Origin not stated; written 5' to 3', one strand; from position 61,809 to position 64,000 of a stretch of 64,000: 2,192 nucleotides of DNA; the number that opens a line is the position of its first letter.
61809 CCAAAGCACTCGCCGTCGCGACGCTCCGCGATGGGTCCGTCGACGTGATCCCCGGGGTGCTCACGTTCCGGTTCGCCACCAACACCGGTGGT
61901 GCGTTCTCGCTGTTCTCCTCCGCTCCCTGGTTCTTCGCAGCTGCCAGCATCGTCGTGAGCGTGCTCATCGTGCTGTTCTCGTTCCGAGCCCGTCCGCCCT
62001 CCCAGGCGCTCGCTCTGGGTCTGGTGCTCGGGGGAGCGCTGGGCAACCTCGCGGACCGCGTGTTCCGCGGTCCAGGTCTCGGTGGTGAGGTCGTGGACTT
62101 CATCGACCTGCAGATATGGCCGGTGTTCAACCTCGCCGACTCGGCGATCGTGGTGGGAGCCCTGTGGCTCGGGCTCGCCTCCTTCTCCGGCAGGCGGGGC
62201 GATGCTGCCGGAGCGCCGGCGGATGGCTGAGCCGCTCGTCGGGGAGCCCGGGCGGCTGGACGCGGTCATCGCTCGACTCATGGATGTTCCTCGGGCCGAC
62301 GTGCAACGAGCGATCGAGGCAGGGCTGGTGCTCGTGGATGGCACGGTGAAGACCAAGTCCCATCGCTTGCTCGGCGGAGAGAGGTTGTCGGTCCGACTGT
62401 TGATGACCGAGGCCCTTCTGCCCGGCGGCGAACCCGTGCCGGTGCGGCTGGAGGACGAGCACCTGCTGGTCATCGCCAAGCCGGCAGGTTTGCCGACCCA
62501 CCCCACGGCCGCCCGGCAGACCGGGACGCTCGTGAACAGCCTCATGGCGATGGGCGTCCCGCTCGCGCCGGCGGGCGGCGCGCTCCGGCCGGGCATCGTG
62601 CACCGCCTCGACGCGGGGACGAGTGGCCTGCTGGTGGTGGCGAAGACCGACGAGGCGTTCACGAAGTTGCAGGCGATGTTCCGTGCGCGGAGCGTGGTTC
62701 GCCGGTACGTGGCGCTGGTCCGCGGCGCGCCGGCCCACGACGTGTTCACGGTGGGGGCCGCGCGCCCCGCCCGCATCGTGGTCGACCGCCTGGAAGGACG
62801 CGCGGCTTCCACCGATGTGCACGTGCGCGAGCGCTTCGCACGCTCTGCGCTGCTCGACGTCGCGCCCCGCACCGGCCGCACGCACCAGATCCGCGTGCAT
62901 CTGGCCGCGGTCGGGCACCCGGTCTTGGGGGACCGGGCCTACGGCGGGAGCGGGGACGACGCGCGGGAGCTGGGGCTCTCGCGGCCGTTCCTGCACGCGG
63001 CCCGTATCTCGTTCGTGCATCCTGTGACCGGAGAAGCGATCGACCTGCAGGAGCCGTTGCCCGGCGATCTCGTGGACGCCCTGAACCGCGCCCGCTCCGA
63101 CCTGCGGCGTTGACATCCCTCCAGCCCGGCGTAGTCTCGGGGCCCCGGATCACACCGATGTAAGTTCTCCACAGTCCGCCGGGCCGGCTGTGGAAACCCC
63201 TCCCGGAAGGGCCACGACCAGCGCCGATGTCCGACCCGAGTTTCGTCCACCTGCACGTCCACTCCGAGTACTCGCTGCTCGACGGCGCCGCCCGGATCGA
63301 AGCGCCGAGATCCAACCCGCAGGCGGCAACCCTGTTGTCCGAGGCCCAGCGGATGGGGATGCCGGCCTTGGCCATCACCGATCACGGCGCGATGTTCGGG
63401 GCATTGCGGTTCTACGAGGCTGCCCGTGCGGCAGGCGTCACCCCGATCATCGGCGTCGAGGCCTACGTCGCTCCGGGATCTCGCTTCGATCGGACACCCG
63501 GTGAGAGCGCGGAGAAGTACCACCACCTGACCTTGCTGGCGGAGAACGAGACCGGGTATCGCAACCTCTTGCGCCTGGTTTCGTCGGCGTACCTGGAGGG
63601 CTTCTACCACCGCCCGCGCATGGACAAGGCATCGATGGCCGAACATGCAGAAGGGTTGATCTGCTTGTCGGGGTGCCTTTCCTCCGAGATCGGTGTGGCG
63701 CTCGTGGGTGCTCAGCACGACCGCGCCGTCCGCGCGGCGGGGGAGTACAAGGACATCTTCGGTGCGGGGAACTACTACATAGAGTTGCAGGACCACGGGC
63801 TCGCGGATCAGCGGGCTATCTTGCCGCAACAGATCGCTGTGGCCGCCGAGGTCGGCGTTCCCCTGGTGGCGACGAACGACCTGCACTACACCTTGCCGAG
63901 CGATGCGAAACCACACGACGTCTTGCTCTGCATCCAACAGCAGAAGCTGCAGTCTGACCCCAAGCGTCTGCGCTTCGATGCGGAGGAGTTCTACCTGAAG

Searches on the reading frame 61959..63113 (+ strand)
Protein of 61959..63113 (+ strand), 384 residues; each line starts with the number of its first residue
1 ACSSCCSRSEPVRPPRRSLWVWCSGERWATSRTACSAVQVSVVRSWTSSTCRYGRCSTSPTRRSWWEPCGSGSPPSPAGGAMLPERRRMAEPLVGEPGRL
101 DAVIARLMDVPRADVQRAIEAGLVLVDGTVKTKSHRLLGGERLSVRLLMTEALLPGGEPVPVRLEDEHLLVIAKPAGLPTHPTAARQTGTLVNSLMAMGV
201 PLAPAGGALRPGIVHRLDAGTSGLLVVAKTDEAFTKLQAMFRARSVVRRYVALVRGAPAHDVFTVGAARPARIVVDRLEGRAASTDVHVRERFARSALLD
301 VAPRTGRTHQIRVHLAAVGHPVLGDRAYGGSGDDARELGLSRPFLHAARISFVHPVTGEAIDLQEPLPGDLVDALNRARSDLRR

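Call 52: search_protein_families(library=pfam, proteins=[window:61959-63113:+])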
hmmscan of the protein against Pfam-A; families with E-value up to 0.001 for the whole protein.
window:61959-63113:+ (384 aa): 2 families
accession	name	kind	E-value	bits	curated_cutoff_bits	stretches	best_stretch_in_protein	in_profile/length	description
PF00849.27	PseudoU_synth_2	-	9.5e-27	94.5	26.8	1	168-317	1-152/152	RNA pseudouridylate synthase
PF01479.30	S4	-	8.3e-07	29.1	22.8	1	99-142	2-47/48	S4 domain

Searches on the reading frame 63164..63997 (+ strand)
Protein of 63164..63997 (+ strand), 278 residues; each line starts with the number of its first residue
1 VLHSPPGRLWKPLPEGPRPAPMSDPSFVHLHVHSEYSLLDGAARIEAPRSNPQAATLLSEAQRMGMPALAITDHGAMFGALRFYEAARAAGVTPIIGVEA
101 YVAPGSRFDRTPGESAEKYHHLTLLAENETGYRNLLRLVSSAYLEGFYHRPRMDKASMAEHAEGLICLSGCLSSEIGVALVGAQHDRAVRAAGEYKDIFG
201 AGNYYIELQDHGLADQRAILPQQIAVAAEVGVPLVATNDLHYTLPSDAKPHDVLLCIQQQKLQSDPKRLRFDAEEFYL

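Call 52: search_protein_families(library=pfam, proteins=[window:63164-63997:+])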
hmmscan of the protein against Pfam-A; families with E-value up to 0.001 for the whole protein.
window:63164-63997:+ (278 aa): 1 family
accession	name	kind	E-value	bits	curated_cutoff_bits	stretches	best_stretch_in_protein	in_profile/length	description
PF02811.25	PHP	-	3.3e-54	184.1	26.4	1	29-211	1-164/164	PHP domain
